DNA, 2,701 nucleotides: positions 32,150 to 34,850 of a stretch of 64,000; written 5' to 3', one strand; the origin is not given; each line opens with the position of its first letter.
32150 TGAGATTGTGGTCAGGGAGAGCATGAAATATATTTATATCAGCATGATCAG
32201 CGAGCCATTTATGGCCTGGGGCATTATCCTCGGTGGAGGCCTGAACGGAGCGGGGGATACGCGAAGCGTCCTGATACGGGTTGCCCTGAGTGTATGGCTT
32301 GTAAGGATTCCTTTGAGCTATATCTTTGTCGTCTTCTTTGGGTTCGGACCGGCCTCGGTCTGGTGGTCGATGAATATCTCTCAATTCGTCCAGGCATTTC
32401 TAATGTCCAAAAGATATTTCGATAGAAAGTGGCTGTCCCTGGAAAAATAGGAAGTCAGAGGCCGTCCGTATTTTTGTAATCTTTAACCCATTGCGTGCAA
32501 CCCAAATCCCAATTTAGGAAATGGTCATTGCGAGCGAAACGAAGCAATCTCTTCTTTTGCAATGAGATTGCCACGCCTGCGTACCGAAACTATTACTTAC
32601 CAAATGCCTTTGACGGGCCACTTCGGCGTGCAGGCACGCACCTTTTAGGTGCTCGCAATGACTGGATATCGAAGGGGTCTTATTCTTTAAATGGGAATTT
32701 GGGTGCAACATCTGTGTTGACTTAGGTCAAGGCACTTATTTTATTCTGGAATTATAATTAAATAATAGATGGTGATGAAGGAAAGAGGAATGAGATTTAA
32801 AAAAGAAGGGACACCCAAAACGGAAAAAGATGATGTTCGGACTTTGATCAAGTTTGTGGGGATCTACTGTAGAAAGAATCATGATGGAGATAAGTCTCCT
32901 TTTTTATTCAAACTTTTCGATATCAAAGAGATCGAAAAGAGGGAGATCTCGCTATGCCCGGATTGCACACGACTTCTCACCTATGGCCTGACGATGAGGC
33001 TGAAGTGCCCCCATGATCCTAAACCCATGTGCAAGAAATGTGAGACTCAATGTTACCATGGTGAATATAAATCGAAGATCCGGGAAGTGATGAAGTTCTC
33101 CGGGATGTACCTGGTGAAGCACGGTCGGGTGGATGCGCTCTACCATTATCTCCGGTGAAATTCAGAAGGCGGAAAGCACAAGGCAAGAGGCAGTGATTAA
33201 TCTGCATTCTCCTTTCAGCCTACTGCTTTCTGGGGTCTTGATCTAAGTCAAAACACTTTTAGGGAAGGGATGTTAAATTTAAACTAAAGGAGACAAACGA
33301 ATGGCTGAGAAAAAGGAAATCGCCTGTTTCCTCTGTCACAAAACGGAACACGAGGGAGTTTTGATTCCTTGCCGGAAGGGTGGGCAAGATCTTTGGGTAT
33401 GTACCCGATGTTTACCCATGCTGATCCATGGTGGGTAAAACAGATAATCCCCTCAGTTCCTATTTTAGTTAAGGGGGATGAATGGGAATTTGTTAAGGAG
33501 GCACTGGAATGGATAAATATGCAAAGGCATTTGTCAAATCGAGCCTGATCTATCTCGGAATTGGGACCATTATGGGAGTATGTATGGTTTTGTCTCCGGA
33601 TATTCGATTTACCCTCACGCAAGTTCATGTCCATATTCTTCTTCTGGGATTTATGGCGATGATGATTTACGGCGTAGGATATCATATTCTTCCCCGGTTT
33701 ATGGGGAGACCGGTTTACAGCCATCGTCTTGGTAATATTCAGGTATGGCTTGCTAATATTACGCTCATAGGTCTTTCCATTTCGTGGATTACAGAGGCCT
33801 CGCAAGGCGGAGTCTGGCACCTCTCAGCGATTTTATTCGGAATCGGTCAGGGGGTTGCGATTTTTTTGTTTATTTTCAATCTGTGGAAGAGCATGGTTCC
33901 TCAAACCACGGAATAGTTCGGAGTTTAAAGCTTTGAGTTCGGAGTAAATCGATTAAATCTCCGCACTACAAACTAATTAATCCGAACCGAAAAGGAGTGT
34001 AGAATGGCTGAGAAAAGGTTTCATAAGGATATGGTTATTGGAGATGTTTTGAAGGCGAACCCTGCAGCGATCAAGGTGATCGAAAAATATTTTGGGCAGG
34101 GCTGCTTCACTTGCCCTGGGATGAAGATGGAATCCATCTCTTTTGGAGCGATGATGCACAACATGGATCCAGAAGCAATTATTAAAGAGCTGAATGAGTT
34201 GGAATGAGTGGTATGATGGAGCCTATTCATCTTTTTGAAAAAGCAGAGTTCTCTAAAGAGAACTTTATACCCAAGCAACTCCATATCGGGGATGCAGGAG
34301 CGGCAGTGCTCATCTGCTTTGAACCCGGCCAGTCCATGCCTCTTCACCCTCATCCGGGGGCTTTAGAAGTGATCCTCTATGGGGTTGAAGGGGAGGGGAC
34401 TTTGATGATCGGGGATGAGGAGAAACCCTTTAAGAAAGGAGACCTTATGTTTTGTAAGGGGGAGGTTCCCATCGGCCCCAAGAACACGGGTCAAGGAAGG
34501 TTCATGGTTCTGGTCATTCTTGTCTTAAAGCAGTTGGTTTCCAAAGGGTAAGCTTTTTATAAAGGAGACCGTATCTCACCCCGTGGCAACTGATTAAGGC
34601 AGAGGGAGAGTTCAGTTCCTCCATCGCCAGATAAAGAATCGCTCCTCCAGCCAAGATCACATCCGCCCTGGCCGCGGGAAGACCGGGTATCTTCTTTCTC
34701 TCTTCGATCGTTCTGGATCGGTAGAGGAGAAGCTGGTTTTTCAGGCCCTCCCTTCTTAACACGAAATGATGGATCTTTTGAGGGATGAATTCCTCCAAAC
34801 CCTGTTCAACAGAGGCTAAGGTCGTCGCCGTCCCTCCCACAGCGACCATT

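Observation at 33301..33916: Unannotated 45-aa ClpX-type zinc-ribbon ORF co-transcribed with a His-rich 4-TM protein under a DNR-type box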

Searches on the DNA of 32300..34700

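Call 75: search_rna_families(source=window, start=32300, end=34700, threshold=evalue, max_evalue=1)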
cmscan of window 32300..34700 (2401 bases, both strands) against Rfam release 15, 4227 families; matches with E-value up to 1: 0.
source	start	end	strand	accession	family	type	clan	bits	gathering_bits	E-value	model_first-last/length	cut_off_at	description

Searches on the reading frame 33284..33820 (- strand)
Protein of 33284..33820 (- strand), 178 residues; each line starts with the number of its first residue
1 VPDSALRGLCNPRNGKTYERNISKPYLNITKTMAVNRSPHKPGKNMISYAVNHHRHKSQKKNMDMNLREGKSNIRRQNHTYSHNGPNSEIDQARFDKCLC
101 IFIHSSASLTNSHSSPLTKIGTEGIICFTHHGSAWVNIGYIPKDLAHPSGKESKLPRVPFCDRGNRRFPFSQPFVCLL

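Call 4: search_protein_families(library=pfam, proteins=[window:33284-33820:-], max_evalue=1)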
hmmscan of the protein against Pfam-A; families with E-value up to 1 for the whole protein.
window:33284-33820:- (178 aa): 1 family
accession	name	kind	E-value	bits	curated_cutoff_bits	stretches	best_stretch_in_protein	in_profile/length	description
PF15077.11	MAJIN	-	0.043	14.2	27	1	28-128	140-238/238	Membrane-anchored junction protein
